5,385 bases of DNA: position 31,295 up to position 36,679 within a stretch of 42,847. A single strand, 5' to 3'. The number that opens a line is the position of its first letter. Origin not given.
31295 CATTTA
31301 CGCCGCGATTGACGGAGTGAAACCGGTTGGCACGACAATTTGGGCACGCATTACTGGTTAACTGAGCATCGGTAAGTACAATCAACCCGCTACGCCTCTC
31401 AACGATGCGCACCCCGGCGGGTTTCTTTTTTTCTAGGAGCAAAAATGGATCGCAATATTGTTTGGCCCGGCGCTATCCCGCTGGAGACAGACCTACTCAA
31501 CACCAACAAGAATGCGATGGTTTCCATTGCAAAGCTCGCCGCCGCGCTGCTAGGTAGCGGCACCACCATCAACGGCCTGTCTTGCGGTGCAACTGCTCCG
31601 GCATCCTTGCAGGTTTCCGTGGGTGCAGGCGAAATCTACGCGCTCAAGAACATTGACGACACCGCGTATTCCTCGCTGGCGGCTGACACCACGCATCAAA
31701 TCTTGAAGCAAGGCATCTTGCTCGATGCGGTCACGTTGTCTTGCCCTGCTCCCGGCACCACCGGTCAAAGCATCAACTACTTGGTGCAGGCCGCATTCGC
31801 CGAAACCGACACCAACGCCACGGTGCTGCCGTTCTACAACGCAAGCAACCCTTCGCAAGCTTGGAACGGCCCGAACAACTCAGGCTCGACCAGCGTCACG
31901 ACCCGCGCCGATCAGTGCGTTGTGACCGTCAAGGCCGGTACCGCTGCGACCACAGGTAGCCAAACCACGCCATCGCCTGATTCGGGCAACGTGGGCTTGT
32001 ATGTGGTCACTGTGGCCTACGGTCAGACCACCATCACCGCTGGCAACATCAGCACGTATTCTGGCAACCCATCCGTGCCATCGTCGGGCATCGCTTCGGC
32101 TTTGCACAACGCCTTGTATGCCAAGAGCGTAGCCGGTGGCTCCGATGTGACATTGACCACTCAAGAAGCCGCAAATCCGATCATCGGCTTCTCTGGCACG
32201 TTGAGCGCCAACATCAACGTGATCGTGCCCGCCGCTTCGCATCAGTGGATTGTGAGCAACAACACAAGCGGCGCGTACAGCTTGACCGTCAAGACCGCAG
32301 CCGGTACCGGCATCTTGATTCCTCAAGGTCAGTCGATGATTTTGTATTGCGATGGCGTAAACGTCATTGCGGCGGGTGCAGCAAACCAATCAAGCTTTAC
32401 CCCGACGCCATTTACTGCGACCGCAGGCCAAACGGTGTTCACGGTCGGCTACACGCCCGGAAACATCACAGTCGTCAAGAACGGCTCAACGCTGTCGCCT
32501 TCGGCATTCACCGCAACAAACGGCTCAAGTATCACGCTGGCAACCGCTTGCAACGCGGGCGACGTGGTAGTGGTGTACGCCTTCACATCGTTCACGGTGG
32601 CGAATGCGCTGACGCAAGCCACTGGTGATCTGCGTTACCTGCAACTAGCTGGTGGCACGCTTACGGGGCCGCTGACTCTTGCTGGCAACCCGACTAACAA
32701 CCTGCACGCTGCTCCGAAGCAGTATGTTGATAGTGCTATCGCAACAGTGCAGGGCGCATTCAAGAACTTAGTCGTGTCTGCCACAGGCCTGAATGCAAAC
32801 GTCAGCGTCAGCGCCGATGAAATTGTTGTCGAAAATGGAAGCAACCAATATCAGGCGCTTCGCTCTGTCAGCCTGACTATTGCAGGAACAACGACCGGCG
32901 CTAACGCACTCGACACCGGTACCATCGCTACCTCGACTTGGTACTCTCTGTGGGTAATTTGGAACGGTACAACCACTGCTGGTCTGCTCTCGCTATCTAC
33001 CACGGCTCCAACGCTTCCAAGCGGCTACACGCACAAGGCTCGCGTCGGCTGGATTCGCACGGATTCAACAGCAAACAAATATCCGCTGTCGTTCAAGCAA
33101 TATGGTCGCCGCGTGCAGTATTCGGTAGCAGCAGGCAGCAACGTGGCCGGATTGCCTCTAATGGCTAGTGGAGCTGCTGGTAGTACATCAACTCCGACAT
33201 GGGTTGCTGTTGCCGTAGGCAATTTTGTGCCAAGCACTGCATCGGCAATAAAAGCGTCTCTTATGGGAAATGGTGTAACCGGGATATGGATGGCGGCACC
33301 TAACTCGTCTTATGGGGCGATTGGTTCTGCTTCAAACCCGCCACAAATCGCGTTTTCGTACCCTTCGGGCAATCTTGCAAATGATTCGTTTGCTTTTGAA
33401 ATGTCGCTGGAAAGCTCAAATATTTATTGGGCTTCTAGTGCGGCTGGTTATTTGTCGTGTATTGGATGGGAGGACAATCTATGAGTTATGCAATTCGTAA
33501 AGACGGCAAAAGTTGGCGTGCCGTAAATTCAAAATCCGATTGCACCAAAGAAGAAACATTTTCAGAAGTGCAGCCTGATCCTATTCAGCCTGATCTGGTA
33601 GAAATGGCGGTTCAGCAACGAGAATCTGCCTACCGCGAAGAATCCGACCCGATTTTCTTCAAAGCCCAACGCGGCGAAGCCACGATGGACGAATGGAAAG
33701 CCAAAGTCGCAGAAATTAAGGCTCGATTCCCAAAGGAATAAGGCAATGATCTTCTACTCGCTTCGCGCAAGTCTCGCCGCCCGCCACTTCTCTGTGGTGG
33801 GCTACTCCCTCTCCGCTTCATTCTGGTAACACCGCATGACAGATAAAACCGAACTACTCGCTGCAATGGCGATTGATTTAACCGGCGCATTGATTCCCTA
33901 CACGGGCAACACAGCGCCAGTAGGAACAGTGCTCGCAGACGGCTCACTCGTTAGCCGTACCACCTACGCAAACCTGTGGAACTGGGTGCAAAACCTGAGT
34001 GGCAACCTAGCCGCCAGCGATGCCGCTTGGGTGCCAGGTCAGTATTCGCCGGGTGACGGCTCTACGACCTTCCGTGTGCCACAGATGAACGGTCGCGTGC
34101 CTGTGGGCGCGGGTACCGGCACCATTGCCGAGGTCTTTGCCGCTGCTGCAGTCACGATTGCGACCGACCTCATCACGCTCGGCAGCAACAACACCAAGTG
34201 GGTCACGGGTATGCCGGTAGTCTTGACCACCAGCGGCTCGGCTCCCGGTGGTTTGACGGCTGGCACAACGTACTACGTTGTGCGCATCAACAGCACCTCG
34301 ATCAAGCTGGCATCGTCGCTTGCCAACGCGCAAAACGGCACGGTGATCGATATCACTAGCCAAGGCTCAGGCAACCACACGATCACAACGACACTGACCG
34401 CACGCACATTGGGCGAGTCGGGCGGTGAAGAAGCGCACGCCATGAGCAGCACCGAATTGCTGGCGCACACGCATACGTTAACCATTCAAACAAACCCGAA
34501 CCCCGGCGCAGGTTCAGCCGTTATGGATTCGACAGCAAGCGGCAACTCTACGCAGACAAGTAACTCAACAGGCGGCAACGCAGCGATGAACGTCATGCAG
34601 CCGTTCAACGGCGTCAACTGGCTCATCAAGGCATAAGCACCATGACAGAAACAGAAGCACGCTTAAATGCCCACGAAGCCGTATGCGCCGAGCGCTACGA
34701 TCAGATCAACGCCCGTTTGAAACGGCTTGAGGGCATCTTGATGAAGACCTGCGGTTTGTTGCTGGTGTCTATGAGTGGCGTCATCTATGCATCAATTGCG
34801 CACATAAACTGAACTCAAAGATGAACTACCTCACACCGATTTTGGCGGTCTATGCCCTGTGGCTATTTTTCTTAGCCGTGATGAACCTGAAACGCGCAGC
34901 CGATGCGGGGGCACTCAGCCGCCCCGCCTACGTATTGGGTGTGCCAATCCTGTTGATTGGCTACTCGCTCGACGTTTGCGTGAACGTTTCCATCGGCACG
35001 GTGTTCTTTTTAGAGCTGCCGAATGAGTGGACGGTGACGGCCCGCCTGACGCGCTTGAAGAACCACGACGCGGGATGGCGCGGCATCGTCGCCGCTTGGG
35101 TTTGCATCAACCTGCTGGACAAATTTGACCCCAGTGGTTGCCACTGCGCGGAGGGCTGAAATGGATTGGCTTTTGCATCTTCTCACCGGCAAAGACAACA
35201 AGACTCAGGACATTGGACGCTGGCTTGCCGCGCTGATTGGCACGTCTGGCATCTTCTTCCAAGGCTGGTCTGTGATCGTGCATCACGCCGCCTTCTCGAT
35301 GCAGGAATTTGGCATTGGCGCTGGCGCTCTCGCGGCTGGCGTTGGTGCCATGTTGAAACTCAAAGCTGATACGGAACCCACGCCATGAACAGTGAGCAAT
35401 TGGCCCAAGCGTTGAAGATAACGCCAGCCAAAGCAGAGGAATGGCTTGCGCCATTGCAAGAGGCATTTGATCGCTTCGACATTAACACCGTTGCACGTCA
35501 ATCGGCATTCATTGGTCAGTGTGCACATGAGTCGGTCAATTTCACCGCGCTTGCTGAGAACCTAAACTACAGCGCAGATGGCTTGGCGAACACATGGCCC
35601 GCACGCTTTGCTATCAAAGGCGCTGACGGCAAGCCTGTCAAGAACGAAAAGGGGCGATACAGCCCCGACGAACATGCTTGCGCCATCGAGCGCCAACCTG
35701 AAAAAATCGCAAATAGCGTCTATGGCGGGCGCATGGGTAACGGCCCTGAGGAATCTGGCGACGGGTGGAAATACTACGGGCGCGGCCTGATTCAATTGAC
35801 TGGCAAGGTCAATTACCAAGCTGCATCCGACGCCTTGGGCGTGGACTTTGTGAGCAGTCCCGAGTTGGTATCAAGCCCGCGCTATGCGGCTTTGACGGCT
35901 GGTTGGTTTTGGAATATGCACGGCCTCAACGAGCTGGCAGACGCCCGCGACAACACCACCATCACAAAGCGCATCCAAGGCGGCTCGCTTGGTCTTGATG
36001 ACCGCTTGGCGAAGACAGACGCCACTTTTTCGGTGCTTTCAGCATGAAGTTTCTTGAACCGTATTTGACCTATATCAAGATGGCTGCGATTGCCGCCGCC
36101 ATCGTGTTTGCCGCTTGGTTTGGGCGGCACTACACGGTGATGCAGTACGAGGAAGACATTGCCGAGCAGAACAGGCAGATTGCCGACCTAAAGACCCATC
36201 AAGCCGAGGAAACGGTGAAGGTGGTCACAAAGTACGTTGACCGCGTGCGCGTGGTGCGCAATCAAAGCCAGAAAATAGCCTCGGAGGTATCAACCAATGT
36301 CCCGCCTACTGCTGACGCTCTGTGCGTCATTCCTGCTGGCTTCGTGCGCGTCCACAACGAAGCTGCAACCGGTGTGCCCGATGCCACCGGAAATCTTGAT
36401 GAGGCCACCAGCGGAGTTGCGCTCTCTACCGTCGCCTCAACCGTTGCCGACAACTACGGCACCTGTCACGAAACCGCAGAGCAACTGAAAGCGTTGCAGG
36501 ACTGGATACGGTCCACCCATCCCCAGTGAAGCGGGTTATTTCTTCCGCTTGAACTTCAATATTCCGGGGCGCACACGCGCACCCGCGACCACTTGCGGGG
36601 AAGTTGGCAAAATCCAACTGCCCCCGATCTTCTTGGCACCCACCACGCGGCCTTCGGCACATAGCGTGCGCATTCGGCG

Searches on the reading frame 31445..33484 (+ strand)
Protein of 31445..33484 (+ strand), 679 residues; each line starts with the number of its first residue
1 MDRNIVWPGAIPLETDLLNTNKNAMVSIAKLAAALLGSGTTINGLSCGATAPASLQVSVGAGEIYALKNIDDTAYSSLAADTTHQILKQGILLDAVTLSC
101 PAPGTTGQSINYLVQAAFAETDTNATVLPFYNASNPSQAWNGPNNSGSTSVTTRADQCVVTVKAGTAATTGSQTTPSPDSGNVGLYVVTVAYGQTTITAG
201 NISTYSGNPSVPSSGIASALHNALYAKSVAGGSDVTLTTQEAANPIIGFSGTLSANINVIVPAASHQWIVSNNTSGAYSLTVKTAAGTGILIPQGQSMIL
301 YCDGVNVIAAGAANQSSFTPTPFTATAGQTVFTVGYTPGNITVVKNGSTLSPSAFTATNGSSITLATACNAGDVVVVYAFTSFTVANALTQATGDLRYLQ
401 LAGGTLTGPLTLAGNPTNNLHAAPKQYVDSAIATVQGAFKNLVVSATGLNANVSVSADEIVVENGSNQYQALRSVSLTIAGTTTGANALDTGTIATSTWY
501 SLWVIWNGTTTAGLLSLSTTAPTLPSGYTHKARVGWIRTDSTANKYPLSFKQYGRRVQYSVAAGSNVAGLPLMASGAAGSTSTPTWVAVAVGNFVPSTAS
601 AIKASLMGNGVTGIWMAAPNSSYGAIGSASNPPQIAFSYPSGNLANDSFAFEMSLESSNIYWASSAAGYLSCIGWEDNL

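Call 37: search_protein_families(library=phrogs, proteins=[window:31445-33484:+], max_evalue=0.001)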
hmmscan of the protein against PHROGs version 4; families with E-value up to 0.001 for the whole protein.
window:31445-33484:+ (679 aa): 2 families
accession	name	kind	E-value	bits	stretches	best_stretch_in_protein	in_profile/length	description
phrog_17105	-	unknown function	3.2e-61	208.5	2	521-679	367-528/528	-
phrog_12796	-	tail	1e-12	49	1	225-457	138-373/445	tail fiber protein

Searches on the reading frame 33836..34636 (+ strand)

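Call 37: search_protein_families(library=phrogs, proteins=[window:33836-34636:+], max_evalue=0.001)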
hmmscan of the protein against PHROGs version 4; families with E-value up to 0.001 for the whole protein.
window:33836-34636:+ (266 aa): 13 families
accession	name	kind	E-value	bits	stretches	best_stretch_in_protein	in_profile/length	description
phrog_9116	-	tail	1.1e-15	58.4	2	18-93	63-123/455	tail protein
phrog_6921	-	tail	4e-13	50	1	29-86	248-307/738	tail fiber protein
phrog_4849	-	tail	2.5e-09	37.2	1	9-87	546-625/788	tail protein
phrog_1858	-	tail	3.9e-08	32.7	1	16-96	140-207/1018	tail fiber protein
phrog_2885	-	tail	7.2e-07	26.9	1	103-185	1809-1891/4179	baseplate wedge subunit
phrog_8763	-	tail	1.7e-06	27.5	1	22-266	556-748/1024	tail protein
phrog_32294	-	tail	3.8e-06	24.8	1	78-221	968-1115/2435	baseplate wedge subunit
phrog_30390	-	unknown function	4.7e-06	26.3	1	95-208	446-554/766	-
phrog_13173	-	tail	8.7e-06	25.5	1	25-240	373-589/674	tail fiber protein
phrog_19618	-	tail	9.5e-06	25.8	0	14-216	136-246/387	tail collar protein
phrog_38233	-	tail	6.4e-05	22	1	104-183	275-347/896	tail fiber protein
phrog_9370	-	tail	0.00018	21.3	0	105-185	271-342/460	tail fiber protein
phrog_4711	-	unknown function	0.00026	21.7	0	69-94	176-201/296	-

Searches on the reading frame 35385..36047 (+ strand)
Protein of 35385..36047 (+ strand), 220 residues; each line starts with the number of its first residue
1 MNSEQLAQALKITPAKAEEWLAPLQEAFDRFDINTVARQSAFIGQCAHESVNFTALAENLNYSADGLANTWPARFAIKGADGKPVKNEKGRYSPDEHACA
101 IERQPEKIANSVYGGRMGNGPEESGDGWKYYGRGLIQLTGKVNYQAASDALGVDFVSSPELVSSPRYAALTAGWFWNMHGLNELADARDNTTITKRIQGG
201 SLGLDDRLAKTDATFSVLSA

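Call 37: search_protein_families(library=phrogs, proteins=[window:35385-36047:+], max_evalue=0.001)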
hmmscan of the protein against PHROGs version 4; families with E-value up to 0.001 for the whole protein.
window:35385-36047:+ (220 aa): 9 families
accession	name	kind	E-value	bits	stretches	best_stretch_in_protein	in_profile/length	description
phrog_181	-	lysis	1.1e-79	270.3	1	1-218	332-530/769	endolysin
phrog_26317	-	unknown function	6.6e-34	117.4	1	107-218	8-117/119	-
phrog_9506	-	lysis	1.4e-24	88.4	2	110-212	69-187/330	endolysin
phrog_14712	-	moron, auxiliary metabolic gene and host takeover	5.9e-24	85.8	1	117-211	80-180/322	chitinase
phrog_3201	-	tail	4.7e-21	75.2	1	43-211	2040-2198/2408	tail fiber protein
phrog_1519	-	lysis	2.8e-19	70.6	1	110-215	262-377/502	endolysin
phrog_317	-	lysis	1.8e-18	67.9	1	4-212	196-353/492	endolysin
phrog_34417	-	unknown function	2.2e-13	51.1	1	112-210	75-187/326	-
phrog_29753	-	unknown function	6.2e-06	26.6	1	129-166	276-313/374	-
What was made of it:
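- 35385..36529 (+): The phage's own lysis genes, about 19 kb from nuc: endolysin 35385-36047 and spanin-like gene 36044-36529. phrog_181 endolysin, E 1e-79. phrog_4952, with weak Rz-like spanin hits (call 37).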

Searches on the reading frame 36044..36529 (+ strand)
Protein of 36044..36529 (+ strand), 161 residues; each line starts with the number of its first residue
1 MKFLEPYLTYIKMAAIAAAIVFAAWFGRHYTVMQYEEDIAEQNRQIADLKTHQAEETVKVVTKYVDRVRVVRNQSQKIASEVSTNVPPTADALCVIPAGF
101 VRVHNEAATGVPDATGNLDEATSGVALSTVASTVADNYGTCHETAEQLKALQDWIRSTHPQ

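Call 37: search_protein_families(library=phrogs, proteins=[window:36044-36529:+], max_evalue=0.001)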
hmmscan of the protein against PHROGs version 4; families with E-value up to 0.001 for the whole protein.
window:36044-36529:+ (161 aa): 3 families
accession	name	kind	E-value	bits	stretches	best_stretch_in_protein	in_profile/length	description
phrog_4952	-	other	6.3e-47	160.7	1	11-160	8-167/171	signal peptide motif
phrog_1403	-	lysis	5.1e-06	27.6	0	97-156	131-208/212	Rz-like spanin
phrog_2466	-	lysis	9.9e-06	26.4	0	13-83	6-71/172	Rz-like spanin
